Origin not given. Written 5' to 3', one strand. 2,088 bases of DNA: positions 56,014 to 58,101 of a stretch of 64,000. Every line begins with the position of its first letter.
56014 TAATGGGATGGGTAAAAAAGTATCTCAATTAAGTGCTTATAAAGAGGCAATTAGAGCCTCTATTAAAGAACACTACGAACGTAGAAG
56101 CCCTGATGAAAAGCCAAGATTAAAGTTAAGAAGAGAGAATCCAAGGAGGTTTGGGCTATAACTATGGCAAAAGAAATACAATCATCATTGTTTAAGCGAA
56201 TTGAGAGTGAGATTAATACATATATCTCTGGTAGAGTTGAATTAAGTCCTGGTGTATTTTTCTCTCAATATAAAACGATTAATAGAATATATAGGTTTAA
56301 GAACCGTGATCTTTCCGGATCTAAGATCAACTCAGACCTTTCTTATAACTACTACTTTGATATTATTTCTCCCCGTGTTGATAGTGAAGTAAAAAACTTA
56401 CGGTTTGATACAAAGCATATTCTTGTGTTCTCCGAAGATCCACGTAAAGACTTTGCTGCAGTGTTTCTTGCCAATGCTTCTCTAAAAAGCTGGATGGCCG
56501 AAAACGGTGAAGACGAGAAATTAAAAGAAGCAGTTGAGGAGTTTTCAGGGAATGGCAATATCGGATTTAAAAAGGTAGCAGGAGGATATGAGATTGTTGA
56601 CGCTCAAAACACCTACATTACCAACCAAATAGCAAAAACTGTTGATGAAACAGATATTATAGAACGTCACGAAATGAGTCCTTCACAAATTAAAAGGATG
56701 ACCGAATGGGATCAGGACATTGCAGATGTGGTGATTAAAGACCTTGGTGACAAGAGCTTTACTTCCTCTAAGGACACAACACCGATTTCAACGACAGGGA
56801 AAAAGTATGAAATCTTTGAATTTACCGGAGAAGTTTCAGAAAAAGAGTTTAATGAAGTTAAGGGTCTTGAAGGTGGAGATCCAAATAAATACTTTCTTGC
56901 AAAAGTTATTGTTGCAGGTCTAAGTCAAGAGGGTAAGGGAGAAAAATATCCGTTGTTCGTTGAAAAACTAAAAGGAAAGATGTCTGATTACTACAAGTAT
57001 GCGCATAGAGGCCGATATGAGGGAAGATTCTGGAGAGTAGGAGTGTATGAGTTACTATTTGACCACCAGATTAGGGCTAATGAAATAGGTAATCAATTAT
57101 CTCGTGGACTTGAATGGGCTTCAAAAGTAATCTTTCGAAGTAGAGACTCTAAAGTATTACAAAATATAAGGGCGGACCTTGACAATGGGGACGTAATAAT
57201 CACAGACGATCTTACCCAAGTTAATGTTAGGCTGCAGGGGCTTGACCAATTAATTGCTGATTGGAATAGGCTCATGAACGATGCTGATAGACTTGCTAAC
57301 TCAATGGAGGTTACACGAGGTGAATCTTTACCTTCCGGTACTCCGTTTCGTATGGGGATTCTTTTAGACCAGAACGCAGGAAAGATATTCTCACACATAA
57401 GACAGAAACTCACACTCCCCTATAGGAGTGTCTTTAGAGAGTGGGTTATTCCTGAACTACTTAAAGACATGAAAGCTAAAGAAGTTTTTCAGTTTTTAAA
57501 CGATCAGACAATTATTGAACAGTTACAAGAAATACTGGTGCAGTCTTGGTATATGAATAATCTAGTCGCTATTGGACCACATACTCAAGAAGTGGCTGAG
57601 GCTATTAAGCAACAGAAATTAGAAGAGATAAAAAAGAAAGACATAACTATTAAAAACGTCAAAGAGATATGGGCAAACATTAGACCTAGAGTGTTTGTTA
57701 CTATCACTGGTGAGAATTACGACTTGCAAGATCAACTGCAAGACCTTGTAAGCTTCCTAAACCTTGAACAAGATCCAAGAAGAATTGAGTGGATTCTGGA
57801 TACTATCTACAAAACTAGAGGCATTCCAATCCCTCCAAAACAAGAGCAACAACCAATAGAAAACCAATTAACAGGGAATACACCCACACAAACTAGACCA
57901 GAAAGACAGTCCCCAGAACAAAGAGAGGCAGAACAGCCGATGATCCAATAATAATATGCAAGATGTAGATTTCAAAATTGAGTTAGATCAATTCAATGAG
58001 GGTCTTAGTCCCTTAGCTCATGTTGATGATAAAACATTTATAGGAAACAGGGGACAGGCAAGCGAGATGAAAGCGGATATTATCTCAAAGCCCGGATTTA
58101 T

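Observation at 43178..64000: Phage-derived region next to tRNA-Arg(TCT)/tRNA-His with recognisable replication/recombination genes but no recognisable integrase, terminase or capsid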

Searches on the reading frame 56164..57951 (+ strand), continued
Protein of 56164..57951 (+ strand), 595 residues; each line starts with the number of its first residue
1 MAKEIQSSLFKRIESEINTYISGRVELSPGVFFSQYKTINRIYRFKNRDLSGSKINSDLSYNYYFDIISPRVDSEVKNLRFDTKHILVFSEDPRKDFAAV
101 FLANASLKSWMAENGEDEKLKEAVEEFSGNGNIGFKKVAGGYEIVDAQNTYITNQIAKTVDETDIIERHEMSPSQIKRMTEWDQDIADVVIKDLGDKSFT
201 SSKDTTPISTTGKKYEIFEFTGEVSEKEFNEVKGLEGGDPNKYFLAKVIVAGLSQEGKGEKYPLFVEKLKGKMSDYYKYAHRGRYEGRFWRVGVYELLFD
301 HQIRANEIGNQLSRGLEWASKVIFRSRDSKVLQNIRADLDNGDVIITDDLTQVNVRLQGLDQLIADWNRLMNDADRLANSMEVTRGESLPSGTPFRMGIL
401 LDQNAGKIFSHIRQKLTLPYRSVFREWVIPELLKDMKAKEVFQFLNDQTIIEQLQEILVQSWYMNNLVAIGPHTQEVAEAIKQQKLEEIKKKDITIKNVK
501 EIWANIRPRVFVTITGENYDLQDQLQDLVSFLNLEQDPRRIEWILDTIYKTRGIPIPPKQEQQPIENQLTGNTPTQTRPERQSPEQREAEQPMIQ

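Call 107: predict_structure(alignment_id=A2)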
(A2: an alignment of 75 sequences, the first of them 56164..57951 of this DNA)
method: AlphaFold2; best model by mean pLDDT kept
length: 595 residues; sequences in the alignment: 75
mean_pLDDT: 86.2   pTM: 0.81
mean pLDDT of the five models: 86.2, 84.7, 84.2, 83.0, 82.1
residues with pLDDT >= 90: 336; 70-90: 177; 50-70: 59; < 50: 23
segments of 3 or more residues with pLDDT < 50: 203-205, 572-574, 588-595
pLDDT, mean of each block of 10 residues (from residue 1): 78 95 95 96 92 81 95 96 92 84 89 93 97 96 96 97 97 94 94 70 53 89 98 95 98 85 96 98 96 97 96 91 84 72 85 90 97 96 90 89 90 95 95 73 68 85 88 91 92 78 86 72 80 89 83 67 57 49 51 43
secondary structure, 60 per line:
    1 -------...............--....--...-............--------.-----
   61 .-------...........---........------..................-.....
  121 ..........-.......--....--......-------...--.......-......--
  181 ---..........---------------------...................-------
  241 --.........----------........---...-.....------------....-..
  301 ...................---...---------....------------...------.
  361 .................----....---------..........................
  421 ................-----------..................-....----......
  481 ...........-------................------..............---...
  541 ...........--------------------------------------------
elements in order: H8-22 E25-28 E31-33 H35-46 H69-79 E86-90 H97-114 H116-130 E132-138 E141-144 E150-152 E165-171 H173-178 H184-193 E215-225 H226-233 E243-251 E262-269 E277-281 H294-297 H299-319 E323-325 H335-338 E351-353 H360-377 H382-385 H395-436 H448-465 H467-470 H475-491 H499-509 E510-514 H521-534 H538-551

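Call 109: fold_search(model_id=the predicted structure, library=pdb)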
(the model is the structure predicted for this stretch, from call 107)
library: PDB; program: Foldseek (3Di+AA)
matches with E <= 10: 291; with E <= 0.001: 136
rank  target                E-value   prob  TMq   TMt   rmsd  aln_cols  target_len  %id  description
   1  7z44                  2.4e-13  1.00  0.46  0.46  11.7       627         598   12  Portal of bacteriophage SU10 (released 2022-08-10)
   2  9jyz_j                8.4e-12  1.00  0.45  0.50  19.2       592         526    9  portal-tail complex of mature T7 (released 2024-12-11)
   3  7z4a_J                3.9e-11  1.00  0.47  0.47  10.8       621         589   13  Bacteriophage SU10 tail and bottom part of the capsid (C1) (released 2022-08-17)
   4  9nwm_A                5.1e-11  1.00  0.48  0.45  11.6       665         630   10  Pseudomonas phage Pa223 Portal (C12 symmetry) (released 2025-08-06)
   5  8zkk_A                5.4e-11  1.00  0.52  0.52  10.2       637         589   10  Portal-tail of Vibrio cholerae typing phage mature VP1 (released 2024-08-14)
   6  9k09_D                7.2e-11  1.00  0.50  0.53   9.4       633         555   11  Cyanophage A4 portal-tail complex (released 2025-04-09)
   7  7z4f_J                7.2e-11  1.00  0.49  0.48  10.7       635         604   12  Tail of phage SU10 genome release intermediate (released 2022-08-17)
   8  6qwp_A                7.2e-11  1.00  0.45  0.53  11.8       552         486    9  Crystal structure of T7 bacteriophage portal protein, 13mer, closed valve (released 2019-09-04)
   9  7y1c_A                1.1e-10  1.00  0.39  0.44  20.2       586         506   11  CryoEM structure of Klebsiella phage Kp9 tail complex applied with C6 symmetry (released 2023-06-14)
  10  8zkm_K                1.2e-10  1.00  0.47  0.48  10.7       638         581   11  portal-tail of Vibrio cholerae typing phage release VP1 (released 2024-08-14)
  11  9vyf_L                1.2e-10  1.00  0.44  0.47  20.2       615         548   12  Cyanopodophage Pan3 portal complex (released 2025-11-26)
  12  9vyf_K                1.5e-10  1.00  0.47  0.50  20.2       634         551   12  Cyanopodophage Pan3 portal complex (released 2025-11-26)
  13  9vyf_H                1.6e-10  1.00  0.48  0.52  20.2       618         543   13  Cyanopodophage Pan3 portal complex (released 2025-11-26)
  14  9vyf_M                2.0e-10  1.00  0.41  0.45  21.0       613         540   13  Cyanopodophage Pan3 portal complex (released 2025-11-26)
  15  6tjp_A                2.2e-10  1.00  0.44  0.53  10.7       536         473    8  Crystal structure of T7 bacteriophage portal protein, 13mer, closed valve - P212121 (released 2020-12-16)
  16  9vyf_R                2.2e-10  1.00  0.42  0.45  20.7       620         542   12  Cyanopodophage Pan3 portal complex (released 2025-11-26)
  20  9vyf_Q                3.0e-10  1.00  0.45  0.50  20.0       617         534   12  Cyanopodophage Pan3 portal complex (released 2025-11-26)
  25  9vyf_J                4.6e-10  1.00  0.46  0.49  19.8       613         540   13  Cyanopodophage Pan3 portal complex (released 2025-11-26)
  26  9vyf_I                4.6e-10  1.00  0.43  0.45  20.3       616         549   13  Cyanopodophage Pan3 portal complex (released 2025-11-26)
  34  9vyf_O                1.5e-09  1.00  0.47  0.51  19.8       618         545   13  Cyanopodophage Pan3 portal complex (released 2025-11-26)
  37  9vyf_N                2.0e-09  1.00  0.47  0.51  19.8       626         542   13  Cyanopodophage Pan3 portal complex (released 2025-11-26)
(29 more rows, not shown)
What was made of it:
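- On Caudoviricetes (tailed dsDNA phage): Foldseek top 50 hits are all phage portal chains or portal-containing tail complexes, best SU10 7z44 at 2.4e-13 (calls 107, 109).
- Closest known: Escherichia phage SU10. Different: Sequence identity to the SU10 portal is about 12% (call 109).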

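Call 111: search_dna_similar(query=L004:13880-15037:+, collection=phages, mode=protein, max_rows=12, max_evalue=0.001)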
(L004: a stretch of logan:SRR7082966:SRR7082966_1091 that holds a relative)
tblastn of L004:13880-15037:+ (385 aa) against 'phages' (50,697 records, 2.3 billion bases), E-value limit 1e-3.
Records with a match: 1; places in all: 1; records where one place covers at least 80% of the query: 1.
Best place of each record, by identity: <60% 1.
By first word of the organism name: Caudoviricetes 1.
By host as written in the record: - 1.
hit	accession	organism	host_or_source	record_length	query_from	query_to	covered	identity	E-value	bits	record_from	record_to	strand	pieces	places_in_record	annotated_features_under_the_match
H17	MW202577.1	Caudoviricetes sp.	Manatee Spring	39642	1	381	99%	52.7%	1e-115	375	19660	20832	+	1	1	hypothetical protein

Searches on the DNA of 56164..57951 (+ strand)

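Call 115: search_rna_families(source=L006, start=12250, end=12800, threshold=evalue, max_evalue=10, show_alignments=2)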
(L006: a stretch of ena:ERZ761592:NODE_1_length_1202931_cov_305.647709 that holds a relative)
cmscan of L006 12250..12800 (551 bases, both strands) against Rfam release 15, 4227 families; matches with E-value up to 10: 10.
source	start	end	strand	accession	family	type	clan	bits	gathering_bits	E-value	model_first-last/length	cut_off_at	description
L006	12344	12430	+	RF00616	LhrC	Gene; sRNA;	CL00114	22.9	110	0.43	1-111/111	no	Listeria LhrC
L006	12469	12510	+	RF02063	STnc350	Gene; sRNA;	-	21.5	60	0.15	23-64/68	no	Salmonella enterica sRNA STnc350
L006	12254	12386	+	RF01584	snoR03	Gene; snRNA; snoRNA; HACA-box;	-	19.9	80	6.1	1-163/163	no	small nucleolar RNA snoR03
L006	12450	12535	+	RF01770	rimP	Cis-reg; leader;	-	19.6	47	1.2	1-102/102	no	Gammaprotebacteria rimP leader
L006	12317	12361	-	RF00180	REN-SRE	Cis-reg;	-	16.4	41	0.21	1-37/37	no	Renin stability regulatory element (REN-SRE)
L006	12481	12545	-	RF02144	rsmX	Gene;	CL00106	15.8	56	1.5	1-114/114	no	rsmX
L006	12481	12537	-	RF01394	isrK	Gene; sRNA;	-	13.5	50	2.2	1-77/77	no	isrK Hfq binding RNA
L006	12313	12513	+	RF02079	STnc180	Gene; sRNA;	-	12.9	50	5.8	1-208/208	no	Enterobacterial sRNA STnc180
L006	12276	12417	-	RF02111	IS009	Gene;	-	10.3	117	5.8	1-199/199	no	IS009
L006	12724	12800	+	RF02777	OppA_thermometer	Cis-reg; thermoregulator;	-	9.1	290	5.7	1-91/304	3'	OppA 5' UTR thermometer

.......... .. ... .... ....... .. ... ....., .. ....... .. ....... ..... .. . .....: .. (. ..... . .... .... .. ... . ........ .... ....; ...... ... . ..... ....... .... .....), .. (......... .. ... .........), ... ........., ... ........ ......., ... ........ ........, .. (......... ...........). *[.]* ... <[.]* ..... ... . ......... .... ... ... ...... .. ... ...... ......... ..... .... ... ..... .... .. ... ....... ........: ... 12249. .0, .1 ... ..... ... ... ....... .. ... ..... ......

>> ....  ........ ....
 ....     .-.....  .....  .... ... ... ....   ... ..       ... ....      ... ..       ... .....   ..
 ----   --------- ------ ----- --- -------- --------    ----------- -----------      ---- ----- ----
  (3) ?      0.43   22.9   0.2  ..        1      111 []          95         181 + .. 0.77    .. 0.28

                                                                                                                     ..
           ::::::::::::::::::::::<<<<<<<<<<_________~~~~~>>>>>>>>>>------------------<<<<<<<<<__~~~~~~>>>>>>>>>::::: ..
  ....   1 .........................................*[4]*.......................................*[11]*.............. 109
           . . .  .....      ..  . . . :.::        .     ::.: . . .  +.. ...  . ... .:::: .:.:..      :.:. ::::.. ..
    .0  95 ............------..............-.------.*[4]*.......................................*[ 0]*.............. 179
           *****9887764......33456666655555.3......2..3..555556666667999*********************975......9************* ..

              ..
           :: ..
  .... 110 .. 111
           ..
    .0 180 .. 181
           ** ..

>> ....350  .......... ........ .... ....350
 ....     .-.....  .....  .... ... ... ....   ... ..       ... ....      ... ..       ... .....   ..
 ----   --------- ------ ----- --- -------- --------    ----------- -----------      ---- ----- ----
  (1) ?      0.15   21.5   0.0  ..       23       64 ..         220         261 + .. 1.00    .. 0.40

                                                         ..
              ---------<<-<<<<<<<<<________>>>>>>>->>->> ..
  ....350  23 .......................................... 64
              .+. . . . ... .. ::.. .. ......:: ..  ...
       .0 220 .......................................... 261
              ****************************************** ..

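Call 116: search_rna_families(source=L012, start=12900, end=13100, threshold=evalue, max_evalue=10, show_alignments=2)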
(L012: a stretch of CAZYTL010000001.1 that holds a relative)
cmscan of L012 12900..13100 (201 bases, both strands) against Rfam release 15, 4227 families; matches with E-value up to 10: 2.
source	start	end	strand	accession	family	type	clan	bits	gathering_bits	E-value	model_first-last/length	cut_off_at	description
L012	12932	12970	-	RF01363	CRISPR-DR50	Gene; CRISPR;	-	17.3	47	3.4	1-46/46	no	CRISPR RNA direct repeat element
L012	12942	12990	-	RF01470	rli38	Gene; sRNA;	-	15.6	49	7.5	1-150/150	no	Listeria sRNA rli38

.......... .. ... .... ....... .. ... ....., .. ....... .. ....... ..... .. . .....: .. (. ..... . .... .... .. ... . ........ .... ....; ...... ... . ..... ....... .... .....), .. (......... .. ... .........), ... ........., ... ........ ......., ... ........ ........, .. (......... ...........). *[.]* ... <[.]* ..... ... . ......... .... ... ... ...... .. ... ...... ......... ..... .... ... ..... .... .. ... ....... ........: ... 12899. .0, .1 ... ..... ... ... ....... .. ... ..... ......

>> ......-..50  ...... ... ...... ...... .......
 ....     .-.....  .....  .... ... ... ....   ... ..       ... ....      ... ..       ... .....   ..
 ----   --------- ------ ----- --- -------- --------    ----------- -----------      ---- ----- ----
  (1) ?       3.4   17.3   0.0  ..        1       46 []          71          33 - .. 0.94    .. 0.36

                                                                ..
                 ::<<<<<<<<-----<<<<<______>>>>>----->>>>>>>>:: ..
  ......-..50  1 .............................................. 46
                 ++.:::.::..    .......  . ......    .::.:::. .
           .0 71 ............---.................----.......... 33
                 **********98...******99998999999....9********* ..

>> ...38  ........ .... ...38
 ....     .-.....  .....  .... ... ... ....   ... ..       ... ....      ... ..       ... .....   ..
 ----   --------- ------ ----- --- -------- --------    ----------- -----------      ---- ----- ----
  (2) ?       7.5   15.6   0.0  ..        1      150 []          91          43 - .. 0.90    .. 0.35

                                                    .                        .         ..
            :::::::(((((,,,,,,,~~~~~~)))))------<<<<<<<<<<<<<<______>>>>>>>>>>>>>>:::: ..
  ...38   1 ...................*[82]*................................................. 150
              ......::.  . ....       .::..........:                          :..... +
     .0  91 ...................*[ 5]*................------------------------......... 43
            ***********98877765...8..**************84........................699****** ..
